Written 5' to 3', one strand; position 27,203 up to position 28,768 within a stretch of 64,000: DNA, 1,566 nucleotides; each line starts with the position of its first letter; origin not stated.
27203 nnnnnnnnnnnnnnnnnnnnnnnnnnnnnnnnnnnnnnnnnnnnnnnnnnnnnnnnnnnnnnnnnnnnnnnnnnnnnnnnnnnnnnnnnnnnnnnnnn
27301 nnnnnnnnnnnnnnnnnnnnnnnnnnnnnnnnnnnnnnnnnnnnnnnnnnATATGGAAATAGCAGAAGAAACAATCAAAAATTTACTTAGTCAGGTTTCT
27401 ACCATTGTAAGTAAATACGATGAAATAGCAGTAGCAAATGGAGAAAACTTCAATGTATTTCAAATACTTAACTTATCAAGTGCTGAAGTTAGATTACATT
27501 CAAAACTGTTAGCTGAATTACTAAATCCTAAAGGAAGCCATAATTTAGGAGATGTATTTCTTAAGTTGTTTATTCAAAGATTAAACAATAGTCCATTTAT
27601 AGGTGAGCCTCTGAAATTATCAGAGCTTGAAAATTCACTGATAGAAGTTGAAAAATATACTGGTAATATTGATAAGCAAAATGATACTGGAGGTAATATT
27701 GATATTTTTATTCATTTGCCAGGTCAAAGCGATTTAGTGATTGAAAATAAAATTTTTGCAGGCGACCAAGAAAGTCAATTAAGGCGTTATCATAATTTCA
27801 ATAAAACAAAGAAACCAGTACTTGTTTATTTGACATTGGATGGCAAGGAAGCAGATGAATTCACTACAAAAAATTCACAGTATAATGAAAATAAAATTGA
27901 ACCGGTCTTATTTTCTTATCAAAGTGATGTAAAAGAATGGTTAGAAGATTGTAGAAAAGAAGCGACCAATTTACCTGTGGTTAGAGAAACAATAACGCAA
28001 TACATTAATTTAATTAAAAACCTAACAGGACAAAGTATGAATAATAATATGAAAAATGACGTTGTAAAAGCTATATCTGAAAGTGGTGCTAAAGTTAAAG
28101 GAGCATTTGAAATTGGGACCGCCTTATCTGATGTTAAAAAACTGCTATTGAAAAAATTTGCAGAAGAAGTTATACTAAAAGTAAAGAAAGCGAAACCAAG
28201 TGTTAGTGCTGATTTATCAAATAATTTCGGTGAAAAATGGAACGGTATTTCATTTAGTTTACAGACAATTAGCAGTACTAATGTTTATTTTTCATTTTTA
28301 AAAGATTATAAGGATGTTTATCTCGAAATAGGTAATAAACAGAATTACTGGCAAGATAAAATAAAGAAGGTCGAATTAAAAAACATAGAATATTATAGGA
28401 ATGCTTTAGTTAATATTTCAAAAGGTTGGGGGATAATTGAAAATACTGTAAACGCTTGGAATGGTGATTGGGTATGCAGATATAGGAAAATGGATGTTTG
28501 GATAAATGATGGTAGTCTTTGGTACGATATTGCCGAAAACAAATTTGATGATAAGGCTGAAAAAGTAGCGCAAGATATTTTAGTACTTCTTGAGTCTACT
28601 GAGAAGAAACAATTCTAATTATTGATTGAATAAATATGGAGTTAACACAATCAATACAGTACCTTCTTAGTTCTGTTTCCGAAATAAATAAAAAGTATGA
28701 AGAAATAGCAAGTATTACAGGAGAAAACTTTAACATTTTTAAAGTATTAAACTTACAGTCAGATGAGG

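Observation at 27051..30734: Tight operon of two diverged PD-(D/E)XK nuclease-family paralogs, a triplicated mini-protein and a downstream WYL (BrxR/CapW-like) regulator: candidate undescribed defence module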

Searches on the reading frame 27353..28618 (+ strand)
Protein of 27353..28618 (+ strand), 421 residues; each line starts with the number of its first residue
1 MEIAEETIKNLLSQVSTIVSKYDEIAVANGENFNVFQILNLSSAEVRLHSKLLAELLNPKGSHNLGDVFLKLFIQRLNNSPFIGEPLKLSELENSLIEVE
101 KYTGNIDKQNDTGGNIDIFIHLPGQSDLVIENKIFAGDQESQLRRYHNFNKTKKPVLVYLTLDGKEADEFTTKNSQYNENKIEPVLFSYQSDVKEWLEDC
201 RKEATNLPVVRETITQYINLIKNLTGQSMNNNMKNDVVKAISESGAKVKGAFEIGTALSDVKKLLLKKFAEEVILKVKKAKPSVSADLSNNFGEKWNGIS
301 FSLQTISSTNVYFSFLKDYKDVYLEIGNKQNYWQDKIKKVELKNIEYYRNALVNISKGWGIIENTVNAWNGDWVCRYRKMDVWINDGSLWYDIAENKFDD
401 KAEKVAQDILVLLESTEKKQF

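Call 3: search_protein_families(library=pfam, proteins=[window:27353-28618:+], max_evalue=0.1)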
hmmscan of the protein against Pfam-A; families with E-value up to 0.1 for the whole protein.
window:27353-28618:+ (421 aa): 1 family
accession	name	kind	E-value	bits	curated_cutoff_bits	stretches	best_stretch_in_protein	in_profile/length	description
PF14281.12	PDDEXK_4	-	5e-37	128.1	22.3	1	33-219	1-183/183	PD-(D/E)XK nuclease superfamily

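Call 4: search_protein_families(library=padloc, proteins=[window:27353-28618:+], max_evalue=0.1)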
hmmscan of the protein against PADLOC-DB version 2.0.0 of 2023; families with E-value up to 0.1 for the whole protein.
window:27353-28618:+ (421 aa): 9 families
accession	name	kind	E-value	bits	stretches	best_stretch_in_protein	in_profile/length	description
PDLC04980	PDC-S26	-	3.6e-98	327.4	1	6-417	4-386/389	-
PDLC04974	PDC-S26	-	2.4e-89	298.4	1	5-417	4-391/401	-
PDLC04983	PDC-S26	-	5e-89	297.5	1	7-418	7-408/413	-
PDLC04976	PDC-S26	-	6.1e-31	106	1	5-274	4-279/451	-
PDLC04972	PDC-S26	-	3.8e-27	93.6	1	5-241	8-222/397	-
PDLC04977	PDC-S26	-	8.3e-25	85.7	1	30-223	27-207/400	-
PDLC04971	PDC-S26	-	3.6e-14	50.5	1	32-243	33-236/415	-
PDLC04981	PDC-S26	-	8.5e-07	26.6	1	50-167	40-149/358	-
PDLC02320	AbiEii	-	0.006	14.6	1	302-367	40-105/147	AbiEii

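Call 5: search_protein_families(library=ncbifam, proteins=[window:27353-28618:+], max_evalue=0.1)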
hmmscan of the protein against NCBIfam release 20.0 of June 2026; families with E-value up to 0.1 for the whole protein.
window:27353-28618:+ (421 aa): 0 families

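Call 8: search_solved_structures(query=window:27353-28618:+, max_evalue=1)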
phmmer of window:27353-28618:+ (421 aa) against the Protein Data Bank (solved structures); distinct sequences matched with E-value up to 1: 0.

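Call 10: find_encoding_contigs(protein=window:27353-28618:+, flank=10000, max_places=10)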
Protein window:27353-28618:+ (421 aa): 1 contig read that carries it; 1 place shown.
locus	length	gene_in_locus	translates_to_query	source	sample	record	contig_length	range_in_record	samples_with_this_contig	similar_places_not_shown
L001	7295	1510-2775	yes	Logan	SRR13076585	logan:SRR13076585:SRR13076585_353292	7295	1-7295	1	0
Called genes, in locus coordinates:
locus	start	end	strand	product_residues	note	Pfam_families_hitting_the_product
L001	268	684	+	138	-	-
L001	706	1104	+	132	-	-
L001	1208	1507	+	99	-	-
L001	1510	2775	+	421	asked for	PF14281:PDDEXK_4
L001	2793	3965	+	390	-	PF14281:PDDEXK_4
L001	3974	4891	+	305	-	PF13280:WYL, PF25583:WCX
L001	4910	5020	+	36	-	-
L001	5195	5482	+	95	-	-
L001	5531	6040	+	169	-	-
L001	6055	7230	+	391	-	-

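Call 11: find_homologous_proteins(query=window:27353-28618:+, max_evalue=0.00001)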
Query window:27353-28618:+ (421 aa): 1091 proteins with E <= 0.00001 among 8000 candidates; the best 120 are listed.
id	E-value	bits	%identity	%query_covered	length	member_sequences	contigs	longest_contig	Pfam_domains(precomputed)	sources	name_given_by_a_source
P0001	2.0e-273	925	100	100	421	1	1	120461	PF14281.13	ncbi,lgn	-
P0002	3.8e-182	624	67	100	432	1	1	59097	PF14281.13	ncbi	-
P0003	4.4e-162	558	61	100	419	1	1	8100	PF14281.13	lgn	-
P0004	2.6e-140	486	55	98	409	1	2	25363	PF14281.13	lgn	-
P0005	3.1e-110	387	47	98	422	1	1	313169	PF14281.13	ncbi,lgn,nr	ncbi:MAG: PD-(D/E)XK nuclease family protein [Flavobacteriales bacterium]|nr:PD-(D/E)XK nuclease fam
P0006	1.3e-94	336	44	99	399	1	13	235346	PF14281.13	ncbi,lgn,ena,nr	ncbi:MAG: PD-(D/E)XK nuclease family protein [Bacteroidetes bacterium]|nr:PD-(D/E)XK nuclease family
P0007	3.7e-87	311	42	96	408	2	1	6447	PF14281.13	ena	-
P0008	2.4e-85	305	49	77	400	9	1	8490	PF14281.13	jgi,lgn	-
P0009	2.7e-85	305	42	96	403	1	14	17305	PF14281.13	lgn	-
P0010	3.9e-84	301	48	77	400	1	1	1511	PF14281.13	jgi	-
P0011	1.1e-82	296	42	97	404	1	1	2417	PF14281.13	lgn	-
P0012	2.7e-82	295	41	99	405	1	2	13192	PF14281.13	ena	-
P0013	9.5e-81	290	55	62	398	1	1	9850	PF14281.13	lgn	-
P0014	1.2e-80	290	39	99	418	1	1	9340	PF14281.13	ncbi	-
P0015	1.6e-78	283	52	65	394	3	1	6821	PF14281.13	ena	-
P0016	2.1e-78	282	53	64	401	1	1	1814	PF14281.13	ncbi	-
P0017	4.0e-78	281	41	99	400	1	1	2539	PF14281.13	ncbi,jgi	jgi:hypothetical protein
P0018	1.2e-77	280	39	98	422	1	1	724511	PF14281.13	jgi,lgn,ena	-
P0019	6.4e-77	277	39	98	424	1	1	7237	PF14281.13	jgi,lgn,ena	-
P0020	6.6e-75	271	38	93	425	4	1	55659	PF14281.13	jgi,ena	-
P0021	8.6e-74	267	40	96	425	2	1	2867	PF14281.13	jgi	-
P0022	4.0e-73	265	46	75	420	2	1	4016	PF14281.13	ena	-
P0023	1.7e-72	263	53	61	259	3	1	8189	PF14281.13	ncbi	ncbi:MAG: PD-(D/E)XK nuclease family protein, partial [Ferruginibacter sp.]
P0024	1.9e-71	259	36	98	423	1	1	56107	PF14281.13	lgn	-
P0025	4.8e-71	258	47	73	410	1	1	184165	PF14281.13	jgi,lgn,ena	-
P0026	5.2e-71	258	39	93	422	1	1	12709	PF14281.13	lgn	-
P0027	6.9e-71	258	51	60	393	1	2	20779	PF14281.13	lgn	-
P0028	3.1e-69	252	37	96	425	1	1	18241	PF14281.13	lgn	-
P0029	7.5e-68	248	37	95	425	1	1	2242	PF14281.13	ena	-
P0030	2.4e-67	246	40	81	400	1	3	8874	PF14281.13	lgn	-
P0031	1.2e-66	244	41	81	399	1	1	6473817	PF14281.13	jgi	jgi:hypothetical protein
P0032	6.1e-66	241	50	65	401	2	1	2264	PF14281.13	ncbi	-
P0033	9.2e-64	234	40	81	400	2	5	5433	PF14281.13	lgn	-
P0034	2.0e-63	233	37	97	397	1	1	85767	PF14281.13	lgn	-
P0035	6.0e-63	231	35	94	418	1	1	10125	PF14281.13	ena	-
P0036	5.2e-62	228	38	98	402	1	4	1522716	PF14281.13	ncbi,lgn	ncbi:MAG: PD-(D/E)XK nuclease family protein [Cytophagales bacterium]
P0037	2.1e-61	226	42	77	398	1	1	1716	PF14281.13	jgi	jgi:PD-(D/E)XK nuclease superfamily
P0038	1.2e-60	224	46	64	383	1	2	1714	PF14281.13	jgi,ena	-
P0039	4.6e-60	222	40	81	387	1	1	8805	PF14281.13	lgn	-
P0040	5.2e-60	222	41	73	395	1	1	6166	PF14281.13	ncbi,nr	ncbi:MAG: hypothetical protein EOO43_02115 [Flavobacterium sp.]|nr:MAG: hypothetical protein EOO43_0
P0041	5.4e-60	222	46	62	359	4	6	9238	PF14281.13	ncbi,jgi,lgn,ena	-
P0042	1.0e-59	221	47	63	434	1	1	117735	PF14281.13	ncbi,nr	ncbi:MAG: PD-(D/E)XK nuclease family protein [Bacteroidales bacterium]|nr:PD-(D/E)XK nuclease family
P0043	1.1e-59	221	50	56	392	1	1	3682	PF14281.13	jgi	-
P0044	1.4e-59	220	40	75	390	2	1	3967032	PF14281.13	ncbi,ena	-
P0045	1.6e-59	220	41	76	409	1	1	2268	PF14281.13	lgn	-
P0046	3.2e-59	219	39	89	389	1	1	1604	PF14281.13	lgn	-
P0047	4.3e-59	219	36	95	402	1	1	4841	PF14281.13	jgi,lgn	jgi:hypothetical protein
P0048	1.4e-58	217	41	74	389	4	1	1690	PF14281.13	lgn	-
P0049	1.7e-58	217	42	74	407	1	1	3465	PF14281.13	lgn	-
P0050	2.5e-58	216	40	74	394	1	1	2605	PF14281.13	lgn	-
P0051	2.8e-58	216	41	75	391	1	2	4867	PF14281.13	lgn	-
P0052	4.8e-58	215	45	65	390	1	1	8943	PF14281.13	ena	-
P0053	7.5e-58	215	40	75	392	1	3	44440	PF14281.13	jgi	jgi:hypothetical protein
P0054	7.7e-58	215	40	75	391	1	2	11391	PF14281.13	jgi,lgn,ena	-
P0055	8.1e-58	215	38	98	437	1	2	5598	PF14281.13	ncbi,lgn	-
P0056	9.7e-58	214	41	76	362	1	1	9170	PF14281.13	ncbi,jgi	jgi:hypothetical protein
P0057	1.0e-57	214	41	74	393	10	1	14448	PF14281.13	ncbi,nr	ncbi:MAG: PD-(D/E)XK nuclease family protein [Cyclobacteriaceae bacterium]|nr:PD-(D/E)XK nuclease fa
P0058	1.3e-57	214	41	77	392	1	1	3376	PF14281.13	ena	-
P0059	1.4e-57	214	40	77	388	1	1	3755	PF14281.13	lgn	-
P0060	1.9e-57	213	44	67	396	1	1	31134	PF14281.13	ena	-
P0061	2.4e-57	213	45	66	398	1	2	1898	PF14281.13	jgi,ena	-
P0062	2.5e-57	213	38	86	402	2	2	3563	PF14281.13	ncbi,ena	-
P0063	4.1e-57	212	42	73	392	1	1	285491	PF14281.13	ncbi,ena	-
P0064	4.2e-57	212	40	78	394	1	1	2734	PF14281.13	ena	-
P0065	5.6e-57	212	36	95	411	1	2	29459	PF14281.13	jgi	jgi:hypothetical protein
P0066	6.8e-57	212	40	75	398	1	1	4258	PF14281.13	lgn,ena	-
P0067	1.1e-56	211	41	77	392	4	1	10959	PF14281.13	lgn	-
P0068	1.2e-56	211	39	74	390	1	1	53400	PF14281.13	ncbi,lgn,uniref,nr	ncbi:MAG: PD-(D/E)XK nuclease family protein [Daejeonella sp.]|uniref:PDDEXK-like family protein n=1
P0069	1.6e-56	210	40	74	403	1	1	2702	PF14281.13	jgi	jgi:hypothetical protein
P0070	1.9e-56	210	43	70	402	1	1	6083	PF14281.13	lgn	-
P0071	2.0e-56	210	47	56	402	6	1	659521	PF14281.13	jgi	jgi:hypothetical protein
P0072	3.7e-56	209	44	70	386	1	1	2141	PF14281.13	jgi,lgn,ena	-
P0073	4.1e-56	209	41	73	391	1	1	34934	PF14281.13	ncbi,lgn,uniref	ncbi:MAG: PD-(D/E)XK nuclease family protein [Mucilaginibacter sp.]|uniref:PDDEXK-like family protei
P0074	7.0e-56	208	49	57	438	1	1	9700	PF14281.13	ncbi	-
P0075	7.6e-56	208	41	69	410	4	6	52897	PF14281.13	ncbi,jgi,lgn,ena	jgi:hypothetical protein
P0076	8.3e-56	208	42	69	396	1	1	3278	PF14281.13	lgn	-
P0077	1.0e-55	208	47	56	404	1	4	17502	PF14281.13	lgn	-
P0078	1.3e-55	207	39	77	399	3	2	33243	PF14281.13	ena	-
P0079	1.3e-55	207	50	57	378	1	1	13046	PF14281.13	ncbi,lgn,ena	-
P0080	1.3e-55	207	40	67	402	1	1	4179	PF14281.13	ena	-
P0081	1.4e-55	207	42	64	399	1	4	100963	PF14281.13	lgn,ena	-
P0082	1.9e-55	207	43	64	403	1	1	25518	PF14281.13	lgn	-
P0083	2.0e-55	207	36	97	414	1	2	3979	PF14281.13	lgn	-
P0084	3.1e-55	206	49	57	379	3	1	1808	PF14281.13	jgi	-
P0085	3.8e-55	206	43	67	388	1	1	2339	PF14281.13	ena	-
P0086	4.1e-55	206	51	53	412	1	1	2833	PF14281.13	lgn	-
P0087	4.5e-55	206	43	64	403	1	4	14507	PF14281.13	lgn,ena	-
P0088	4.6e-55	205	39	86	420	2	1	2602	PF14281.13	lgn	-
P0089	4.9e-55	205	39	77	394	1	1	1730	PF14281.13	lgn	-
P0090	6.1e-55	205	35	98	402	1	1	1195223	PF14281.13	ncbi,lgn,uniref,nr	ncbi:PD-(D/E)XK nuclease family protein [Chitinophaga sp. Cy-1792]|uniref:PDDEXK-like family protein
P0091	6.2e-55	205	40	75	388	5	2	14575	PF14281.13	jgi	jgi:hypothetical protein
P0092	6.8e-55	205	36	99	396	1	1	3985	PF14281.13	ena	-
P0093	7.9e-55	205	32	98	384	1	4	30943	PF14281.13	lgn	-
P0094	8.6e-55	205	42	63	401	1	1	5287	PF14281.13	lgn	-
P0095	8.8e-55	205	36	92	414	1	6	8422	PF14281.13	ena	-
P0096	1.4e-54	204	45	63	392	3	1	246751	PF14281.13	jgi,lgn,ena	-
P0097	1.9e-54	203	39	72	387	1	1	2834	PF14281.13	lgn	-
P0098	1.9e-54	203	42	69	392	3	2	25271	PF14281.13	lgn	-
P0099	2.0e-54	203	44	64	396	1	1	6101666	PF14281.13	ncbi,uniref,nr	ncbi:PDDEXK-like family protein [Hymenobacter cellulosivorans]|uniref:PD-(D/E)XK nuclease family pro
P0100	2.0e-54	203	44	64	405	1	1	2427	PF14281.13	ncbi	-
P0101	2.3e-54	203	50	55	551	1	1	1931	PF14281.13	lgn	-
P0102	3.0e-54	203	42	71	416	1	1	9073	PF14281.13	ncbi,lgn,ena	-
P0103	3.2e-54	203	39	76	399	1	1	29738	PF14281.13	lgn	-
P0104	3.6e-54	203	40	76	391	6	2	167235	PF14281.13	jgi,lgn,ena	-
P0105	4.2e-54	202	41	68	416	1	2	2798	PF14281.13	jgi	jgi:hypothetical protein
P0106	4.5e-54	202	39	73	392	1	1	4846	PF14281.13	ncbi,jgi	jgi:hypothetical protein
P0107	4.5e-54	202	37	91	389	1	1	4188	PF14281.13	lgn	-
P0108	5.4e-54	202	36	96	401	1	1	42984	PF14281.13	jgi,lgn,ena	-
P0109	5.9e-54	202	44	62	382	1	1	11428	PF14281.13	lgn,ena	-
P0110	7.1e-54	202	37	90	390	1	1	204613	PF14281.13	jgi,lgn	jgi:hypothetical protein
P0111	7.5e-54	201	41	68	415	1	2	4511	PF14281.13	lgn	-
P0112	8.2e-54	201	39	79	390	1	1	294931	PF14281.13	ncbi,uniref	ncbi:PD-(D/E)XK nuclease family protein [Pedobacter sp. GSP4]|uniref:PDDEXK-like family protein n=1 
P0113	8.4e-54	201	39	76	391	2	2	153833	PF14281.13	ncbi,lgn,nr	ncbi:PD-(D/E)XK nuclease family protein [Agrobacterium tumefaciens]|nr:PD-(D/E)XK nuclease family pr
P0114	8.5e-54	201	44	62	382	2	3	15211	PF14281.13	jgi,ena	-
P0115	8.6e-54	201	40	71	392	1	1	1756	PF14281.13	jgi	jgi:hypothetical protein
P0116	8.6e-54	201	38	75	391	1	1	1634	PF14281.13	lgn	-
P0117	1.0e-53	201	38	77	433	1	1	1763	PF14281.13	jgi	jgi:hypothetical protein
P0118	1.1e-53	201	45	62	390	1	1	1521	PF14281.13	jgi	-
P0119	1.3e-53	201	42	65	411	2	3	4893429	PF14281.13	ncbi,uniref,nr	ncbi:PD-(D/E)XK nuclease family protein [Mucilaginibacter galii]|uniref:PD-(D/E)XK nuclease superfam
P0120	1.4e-53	201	43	64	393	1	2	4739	PF14281.13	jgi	jgi:hypothetical protein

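Call 14: find_related_loci(query=A1, collection=genome_contigs, flank=8000)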
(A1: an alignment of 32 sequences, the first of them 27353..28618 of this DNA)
Query A1 (421 aa) in genome_contigs; peptide patterns used: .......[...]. (x = any residue, [..] = any of these).
599 stretches matched a pattern (row limit reached: there are more); 466 encode a relative of the query (tblastn E <= 1e-3); the best 80 are kept; 80 distinct loci.
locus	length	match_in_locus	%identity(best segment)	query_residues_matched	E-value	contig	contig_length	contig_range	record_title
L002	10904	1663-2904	47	7-419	3e-117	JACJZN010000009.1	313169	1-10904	MAG: Flavobacteriales bacterium isolate HK-STAS-BACT-65 HK-STAS-BACT-65_9, whole genome shotgun sequence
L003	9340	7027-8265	39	5-419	2e-86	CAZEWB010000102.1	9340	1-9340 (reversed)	MAG TPA_asm: uncultured Bacteroidales bacterium isolate binchicken_co220_80 genome assembly, contig: NODE_4887_length_93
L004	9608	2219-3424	37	3-419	2e-70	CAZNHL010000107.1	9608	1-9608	MAG TPA_asm: uncultured Bifidobacteriaceae bacterium isolate SRP344714_co2_386 genome assembly, contig: NODE_18819_lengt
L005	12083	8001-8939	40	1-315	2e-64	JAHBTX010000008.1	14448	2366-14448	MAG: Cyclobacteriaceae bacterium isolate ACE_BAC22 BAC22_8, whole genome shotgun sequence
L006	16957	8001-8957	38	1-330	3e-64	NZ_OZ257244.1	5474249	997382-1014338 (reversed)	MAG: Pedobacter sp. isolate a110aac5-dd13-4229-911f-3d7ee166719d chromosome 1, complete sequence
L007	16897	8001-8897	43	1-315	2e-63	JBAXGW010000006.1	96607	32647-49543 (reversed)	MAG: Bacteroidota bacterium isolate ELA307 MAG307_6, whole genome shotgun sequence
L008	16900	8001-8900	39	3-315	2e-62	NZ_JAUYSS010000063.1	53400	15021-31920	MAG: Daejeonella sp. isolate C8_concoct.bin.119 C8_k141_57729, whole genome shotgun sequence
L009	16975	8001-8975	37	9-347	4e-61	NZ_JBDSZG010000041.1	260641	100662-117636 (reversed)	MAG: Mucilaginibacter sp. isolate cluster1_bin.80 k127_11395460, whole genome shotgun sequence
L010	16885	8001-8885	41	8-315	1e-60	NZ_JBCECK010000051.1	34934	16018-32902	MAG: Mucilaginibacter sp. isolate bin02__SEP_COME_DAS NODE_748_length_34934_cov_12.751111, whole genome shotgun sequence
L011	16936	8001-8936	40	5-315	6e-61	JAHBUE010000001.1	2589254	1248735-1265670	MAG: Cyclobacteriaceae bacterium isolate ACE_BAC8 BAC8_1, whole genome shotgun sequence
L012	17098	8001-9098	37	6-364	2e-60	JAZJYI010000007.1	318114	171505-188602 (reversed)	MAG: Bacteroidota bacterium isolate ADI_H1L3_2_122_18_3-bin033_1 ADIH1L32_B033_1_000000000007, whole genome shotgun sequ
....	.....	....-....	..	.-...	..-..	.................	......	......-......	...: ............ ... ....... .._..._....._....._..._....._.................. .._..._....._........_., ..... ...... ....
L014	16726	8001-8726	47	8-241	8e-60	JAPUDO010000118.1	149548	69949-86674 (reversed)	MAG: Niabella sp. isolate labscale reactor_MAG1 NODE_74_length_149548_cov_6.748864, whole genome shotgun sequence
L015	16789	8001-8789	42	8-279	1e-59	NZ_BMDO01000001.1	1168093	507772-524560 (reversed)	Mucilaginibacter galii strain CCM 8711 sequence01, whole genome shotgun sequence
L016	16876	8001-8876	39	8-315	1e-58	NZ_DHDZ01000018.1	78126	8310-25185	MAG: Pedobacter sp. UBA4863 UBA4863_contig_1916, whole genome shotgun sequence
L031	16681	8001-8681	46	6-237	2e-55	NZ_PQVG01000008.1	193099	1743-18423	Flavobacterium alvei strain HR-AY HR-AY_8, whole genome shotgun sequence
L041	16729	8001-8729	47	4-253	1e-53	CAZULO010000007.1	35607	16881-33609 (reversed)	MAG TPA_asm: uncultured Flavobacterium sp. isolate SRP150892_co2_221 genome assembly, contig: NODE_1448_length_35607_cov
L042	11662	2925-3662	42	2-251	1e-53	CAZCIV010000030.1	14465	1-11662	MAG TPA_asm: uncultured Flavobacterium sp. isolate binchicken_co263_82 genome assembly, contig: NODE_3473_length_14465_c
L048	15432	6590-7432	37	1-299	5e-52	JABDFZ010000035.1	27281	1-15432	MAG: Bacteroidetes bacterium isolate BWOrgHeat_Nextera20_MAG2 3300020996.a:Ga0206904_1064, whole genome shotgun sequence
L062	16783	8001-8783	40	11-288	8e-51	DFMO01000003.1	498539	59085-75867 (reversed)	MAG TPA_asm: Flavobacteriaceae bacterium UBA3591 UBA3591_contig_205, whole genome shotgun sequence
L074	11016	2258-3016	40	8-273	6e-50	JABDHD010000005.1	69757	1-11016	MAG: Bacteroidetes bacterium isolate BWOrgHeat_Nextera51_MAG1 3300021030.a:Ga0206935_10014, whole genome shotgun sequenc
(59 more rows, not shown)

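Call 21: search_protein_families(library=pfam, proteins=[L005:9250-10350:+, L016:9311-10858:+, L031:7510-7992:+, L041:2372-3580:+, L048:5137-6444:-, L062:9173-12031:+, L005:7747-7998:+, L042:5356-5589:+, L074:4362-4799:+, L074:4895-5413:+], max_evalue=0.01)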
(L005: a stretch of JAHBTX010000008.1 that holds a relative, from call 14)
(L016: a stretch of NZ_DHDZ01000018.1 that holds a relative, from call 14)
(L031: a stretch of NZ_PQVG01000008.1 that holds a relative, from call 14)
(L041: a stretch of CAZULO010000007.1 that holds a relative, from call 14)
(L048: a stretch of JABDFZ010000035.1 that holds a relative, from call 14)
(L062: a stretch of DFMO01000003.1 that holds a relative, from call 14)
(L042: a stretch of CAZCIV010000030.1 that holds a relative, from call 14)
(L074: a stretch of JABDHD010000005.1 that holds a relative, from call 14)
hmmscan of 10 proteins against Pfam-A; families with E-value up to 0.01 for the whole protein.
L005:9250-10350:+ (366 aa): 4 families
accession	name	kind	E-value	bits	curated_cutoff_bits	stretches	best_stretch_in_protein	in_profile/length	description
PF00004.35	AAA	-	1e-09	39.4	21.2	1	193-311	2-129/131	ATPase family associated with various cellular activities (AAA)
PF01443.25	Viral_helicase1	-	0.0035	17.6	21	1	193-215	2-27/228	Viral superfamily 1 RNA helicase core domain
PF13086.12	AAA_11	-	0.005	17.1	27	0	182-216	13-44/257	AAA domain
PF13191.12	AAA_16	-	0.0069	17.3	32.6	0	177-225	13-61/167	AAA ATPase domain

L016:9311-10858:+ (515 aa): 4 families
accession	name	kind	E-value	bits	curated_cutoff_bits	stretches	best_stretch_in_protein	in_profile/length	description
PF02384.22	N6_Mtase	-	5.9e-115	384.3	20.4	1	171-481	2-310/311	N-6 DNA Methylase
PF12161.14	HsdM_N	-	1e-15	59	24.5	1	10-157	1-133/135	HsdM N-terminal domain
PF07669.17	Eco57I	-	3.1e-06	27.8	25.3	1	262-388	38-169/171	Eco57I restriction-modification methylase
PF05175.20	MTS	-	0.0021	18.1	23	0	214-304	29-109/170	Methyltransferase small domain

L031:7510-7992:+ (160 aa): 3 families
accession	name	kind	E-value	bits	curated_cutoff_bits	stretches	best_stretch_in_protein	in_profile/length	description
PF00929.31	RNase_T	-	9.9e-13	49.4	24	1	7-150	3-163/164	Exonuclease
PF16473.11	Rv2179c-like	-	1.6e-06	28.4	27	1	6-152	4-174/177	3'-5' exoribonuclease Rv2179c-like domain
PF13482.12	RNase_H_2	-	0.0026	18.2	22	1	69-123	45-105/165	RNase_H superfamily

L041:2372-3580:+ (402 aa): 1 family
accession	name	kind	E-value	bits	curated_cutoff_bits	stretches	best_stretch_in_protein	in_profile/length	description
PF01420.25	Methylase_S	-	6e-35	121.4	22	2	16-182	3-167/168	Type I restriction modification DNA specificity domain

L048:5137-6444:- (435 aa): 0 families

L062:9173-12031:+ (952 aa): 7 families
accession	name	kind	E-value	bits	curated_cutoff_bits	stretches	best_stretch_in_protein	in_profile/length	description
PF12008.13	EcoR124_C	-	5.4e-66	223.3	23.1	1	688-944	1-260/260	Type I restriction and modification enzyme - subunit R C terminal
PF18766.7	SWI2_SNF2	-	7.3e-64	215.9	26.7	1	242-468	1-215/221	SWI2/SNF2 ATPase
PF22679.2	T1R_D3-like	-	2e-58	197.7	27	1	495-667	2-158/158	Type I restriction enzyme subunit R domain 3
PF04851.21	ResIII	-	1.5e-40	139.2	22.5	1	237-400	2-163/164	Type III restriction enzyme, res subunit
PF04313.20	HSDR_N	-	4.7e-39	134.7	25.1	1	19-186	18-196/198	Type I restriction enzyme R protein N terminus (HSDR_N)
PF00270.35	DEAD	-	1.5e-11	44.8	26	1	241-400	2-161/167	DEAD/DEAH box helicase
PF00176.29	SNF2-rel_dom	-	3.5e-05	23.5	24.9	1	242-401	1-165/290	SNF2-related domain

L005:7747-7998:+ (83 aa): 5 families
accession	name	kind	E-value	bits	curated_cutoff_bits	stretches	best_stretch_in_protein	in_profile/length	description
PF00096.32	zf-C2H2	-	0.0018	19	25.2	0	47-63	1-17/23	Zinc finger, C2H2 type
PF23570.1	PHD_P300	-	0.0037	17.6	27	0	6-30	8-30/39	Histone acetyltransferase p300-like, PHD domain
PF13248.11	Zn_ribbon_3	-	0.0037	17.1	27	0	44-55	14-25/26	zinc-ribbon domain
PF10955.13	Fin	-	0.0082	16.8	23.7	0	46-62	4-20/76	Anti-sigma-F factor Fin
PF13821.11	DUF4187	-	0.0093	16.2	29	0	4-21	27-44/54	Domain of unknown function (DUF4187)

L042:5356-5589:+ (77 aa): 0 families

L074:4362-4799:+ (145 aa): 1 family
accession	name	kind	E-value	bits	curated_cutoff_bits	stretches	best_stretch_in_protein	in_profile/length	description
PF00160.26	Pro_isomerase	-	4.8e-44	150.8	21.7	1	6-135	4-141/159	Cyclophilin type peptidyl-prolyl cis-trans isomerase/CLD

L074:4895-5413:+ (172 aa): 2 families
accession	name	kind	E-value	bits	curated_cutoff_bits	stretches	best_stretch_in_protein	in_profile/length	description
PF21186.2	DUF6852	-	1e-17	65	27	1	53-118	1-71/71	Domain of unknown function (DUF6852)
PF18347.7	DUF5606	-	4.7e-15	55.9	25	1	5-50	3-46/46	Domain of unknown function (DUF5606)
